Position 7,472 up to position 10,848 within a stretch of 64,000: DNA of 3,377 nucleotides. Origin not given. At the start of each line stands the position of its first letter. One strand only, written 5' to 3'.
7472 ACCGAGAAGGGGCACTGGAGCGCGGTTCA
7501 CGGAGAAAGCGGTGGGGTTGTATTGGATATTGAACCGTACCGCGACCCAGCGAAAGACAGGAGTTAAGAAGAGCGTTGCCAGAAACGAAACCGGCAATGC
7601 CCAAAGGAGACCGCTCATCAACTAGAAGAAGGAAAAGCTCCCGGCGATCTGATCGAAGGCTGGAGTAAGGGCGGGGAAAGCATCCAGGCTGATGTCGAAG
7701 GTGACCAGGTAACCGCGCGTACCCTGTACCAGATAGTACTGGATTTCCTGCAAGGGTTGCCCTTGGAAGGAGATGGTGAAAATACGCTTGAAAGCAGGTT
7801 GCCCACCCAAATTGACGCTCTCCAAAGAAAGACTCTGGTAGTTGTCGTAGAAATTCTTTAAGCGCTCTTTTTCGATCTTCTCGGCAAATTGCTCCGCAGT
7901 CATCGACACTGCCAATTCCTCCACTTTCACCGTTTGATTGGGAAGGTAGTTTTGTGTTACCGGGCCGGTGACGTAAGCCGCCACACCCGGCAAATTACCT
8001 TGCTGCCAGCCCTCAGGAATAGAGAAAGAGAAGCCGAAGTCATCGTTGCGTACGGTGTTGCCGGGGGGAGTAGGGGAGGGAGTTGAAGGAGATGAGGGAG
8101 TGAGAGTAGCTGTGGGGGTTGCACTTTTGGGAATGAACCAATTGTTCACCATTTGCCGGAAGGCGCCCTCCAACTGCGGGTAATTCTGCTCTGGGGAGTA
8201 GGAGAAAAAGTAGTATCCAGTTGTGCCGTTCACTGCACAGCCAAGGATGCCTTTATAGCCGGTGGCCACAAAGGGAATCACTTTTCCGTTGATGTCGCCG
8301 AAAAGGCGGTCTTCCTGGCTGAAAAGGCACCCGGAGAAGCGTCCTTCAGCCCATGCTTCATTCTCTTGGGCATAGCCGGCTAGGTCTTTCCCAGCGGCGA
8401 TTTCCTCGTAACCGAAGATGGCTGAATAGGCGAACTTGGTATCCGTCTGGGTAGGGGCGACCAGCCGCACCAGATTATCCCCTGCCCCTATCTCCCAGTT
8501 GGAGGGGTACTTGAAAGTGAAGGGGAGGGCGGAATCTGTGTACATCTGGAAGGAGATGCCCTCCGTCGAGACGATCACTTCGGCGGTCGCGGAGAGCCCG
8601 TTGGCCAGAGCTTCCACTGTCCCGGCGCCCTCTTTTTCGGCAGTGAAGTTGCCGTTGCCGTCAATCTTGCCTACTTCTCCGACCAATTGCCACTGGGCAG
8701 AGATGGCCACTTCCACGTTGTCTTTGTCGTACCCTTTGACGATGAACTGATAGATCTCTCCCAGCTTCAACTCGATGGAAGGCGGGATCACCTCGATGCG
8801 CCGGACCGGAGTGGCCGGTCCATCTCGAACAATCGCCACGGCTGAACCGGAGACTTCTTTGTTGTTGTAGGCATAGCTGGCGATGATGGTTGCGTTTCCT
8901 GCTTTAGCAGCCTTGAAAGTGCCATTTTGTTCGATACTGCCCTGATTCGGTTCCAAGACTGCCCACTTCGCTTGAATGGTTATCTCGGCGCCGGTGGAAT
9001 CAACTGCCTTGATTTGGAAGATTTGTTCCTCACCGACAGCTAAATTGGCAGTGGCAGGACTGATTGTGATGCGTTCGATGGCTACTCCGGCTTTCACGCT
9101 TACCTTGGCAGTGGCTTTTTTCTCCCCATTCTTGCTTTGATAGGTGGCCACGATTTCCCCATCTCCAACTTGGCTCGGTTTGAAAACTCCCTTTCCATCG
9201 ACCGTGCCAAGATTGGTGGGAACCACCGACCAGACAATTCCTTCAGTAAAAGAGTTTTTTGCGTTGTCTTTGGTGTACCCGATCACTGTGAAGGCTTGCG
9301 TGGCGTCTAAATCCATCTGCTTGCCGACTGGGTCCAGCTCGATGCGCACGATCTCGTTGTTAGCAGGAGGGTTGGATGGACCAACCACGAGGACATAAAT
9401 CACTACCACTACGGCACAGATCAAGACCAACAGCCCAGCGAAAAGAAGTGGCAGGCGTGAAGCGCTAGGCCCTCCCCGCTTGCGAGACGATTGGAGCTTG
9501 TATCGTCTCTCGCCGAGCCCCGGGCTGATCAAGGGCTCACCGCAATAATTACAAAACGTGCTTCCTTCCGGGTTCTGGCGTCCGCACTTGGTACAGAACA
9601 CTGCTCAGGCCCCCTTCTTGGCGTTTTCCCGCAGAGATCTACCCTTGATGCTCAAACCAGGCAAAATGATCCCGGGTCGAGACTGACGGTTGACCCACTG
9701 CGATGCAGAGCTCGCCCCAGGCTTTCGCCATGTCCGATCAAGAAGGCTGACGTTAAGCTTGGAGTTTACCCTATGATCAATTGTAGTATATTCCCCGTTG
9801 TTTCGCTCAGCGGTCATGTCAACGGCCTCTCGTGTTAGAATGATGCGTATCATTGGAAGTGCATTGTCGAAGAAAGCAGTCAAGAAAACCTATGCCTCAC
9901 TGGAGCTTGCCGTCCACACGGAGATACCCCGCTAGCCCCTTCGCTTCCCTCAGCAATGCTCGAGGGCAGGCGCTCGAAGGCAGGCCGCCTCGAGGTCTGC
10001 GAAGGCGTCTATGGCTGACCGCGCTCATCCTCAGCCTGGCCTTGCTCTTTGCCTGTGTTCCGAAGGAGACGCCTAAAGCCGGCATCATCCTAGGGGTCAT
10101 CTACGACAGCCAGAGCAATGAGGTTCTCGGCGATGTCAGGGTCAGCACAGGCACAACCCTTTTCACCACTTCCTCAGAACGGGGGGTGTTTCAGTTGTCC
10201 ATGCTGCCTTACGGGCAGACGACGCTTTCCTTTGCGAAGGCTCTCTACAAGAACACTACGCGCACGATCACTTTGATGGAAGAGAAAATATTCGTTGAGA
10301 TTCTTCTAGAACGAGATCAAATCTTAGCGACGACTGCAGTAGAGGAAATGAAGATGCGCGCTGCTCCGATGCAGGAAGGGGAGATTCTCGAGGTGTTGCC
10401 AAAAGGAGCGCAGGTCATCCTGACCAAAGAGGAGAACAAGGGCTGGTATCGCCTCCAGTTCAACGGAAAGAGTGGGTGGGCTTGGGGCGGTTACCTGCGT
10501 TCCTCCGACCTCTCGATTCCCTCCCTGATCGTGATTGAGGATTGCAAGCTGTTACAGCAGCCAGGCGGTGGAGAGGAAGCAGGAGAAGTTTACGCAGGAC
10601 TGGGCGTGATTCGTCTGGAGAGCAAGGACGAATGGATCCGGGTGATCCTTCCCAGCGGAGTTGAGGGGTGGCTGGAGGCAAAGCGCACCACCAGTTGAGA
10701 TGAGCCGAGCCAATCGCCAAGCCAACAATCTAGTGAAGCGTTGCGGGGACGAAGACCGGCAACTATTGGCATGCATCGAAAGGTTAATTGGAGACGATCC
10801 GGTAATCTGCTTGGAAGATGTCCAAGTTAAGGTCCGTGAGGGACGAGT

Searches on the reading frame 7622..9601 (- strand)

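Call 47: search_protein_families(library=pfam, proteins=[window:7622-9601:-], max_evalue=0.001)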
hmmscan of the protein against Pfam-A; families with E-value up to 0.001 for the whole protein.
window:7622-9601:- (659 aa): 5 families
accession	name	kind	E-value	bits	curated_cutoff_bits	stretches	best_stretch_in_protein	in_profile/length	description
PF02368.24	Big_2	-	4.8e-12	46.1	22.8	0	176-241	3-66/79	Bacterial Ig-like domain (group 2)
PF13240.11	Zn_Ribbon_1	-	1.5e-07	31.4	25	1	2-24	1-23/23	zinc-ribbon domain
PF01789.22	PsbP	-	1.3e-05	25.7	23.5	0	520-658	9-155/155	PsbP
PF18933.6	PsbP_2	-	3e-05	24.6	27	0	518-658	48-184/184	PsbP-like protein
PF12773.13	DZR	-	0.00012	22.6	27.3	1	3-24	1-22/45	Double zinc ribbon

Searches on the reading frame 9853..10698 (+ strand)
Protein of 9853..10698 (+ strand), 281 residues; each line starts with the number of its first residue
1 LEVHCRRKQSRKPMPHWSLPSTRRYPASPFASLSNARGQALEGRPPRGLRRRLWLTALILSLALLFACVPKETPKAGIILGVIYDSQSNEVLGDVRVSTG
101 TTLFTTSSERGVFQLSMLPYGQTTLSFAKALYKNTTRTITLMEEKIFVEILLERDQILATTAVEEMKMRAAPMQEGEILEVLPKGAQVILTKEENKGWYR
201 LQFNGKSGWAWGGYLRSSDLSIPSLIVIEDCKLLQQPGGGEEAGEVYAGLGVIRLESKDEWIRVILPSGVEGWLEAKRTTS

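Call 47: search_protein_families(library=pfam, proteins=[window:9853-10698:+], max_evalue=0.001)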
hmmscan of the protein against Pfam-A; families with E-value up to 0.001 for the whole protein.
window:9853-10698:+ (281 aa): 5 families
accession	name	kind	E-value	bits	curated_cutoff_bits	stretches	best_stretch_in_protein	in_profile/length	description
PF08239.17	SH3_3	-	8e-16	58.4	27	1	167-215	4-53/54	Bacterial SH3 domain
PF13715.12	CarbopepD_reg_2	-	5.1e-07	30.1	32.2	1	80-159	2-83/88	CarboxypepD_reg-like domain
PF06347.19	SH3_4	-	5.7e-07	29.6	24.1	0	163-210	2-49/56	Bacterial SH3 domain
PF13620.12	CarboxypepD_reg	-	1e-05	26.2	32.3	1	79-143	2-71/82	Carboxypeptidase regulatory-like domain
PF25020.1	TTR_TEN1-4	-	0.00023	21.5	27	1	76-148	6-80/86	Teneurin TTR-like domain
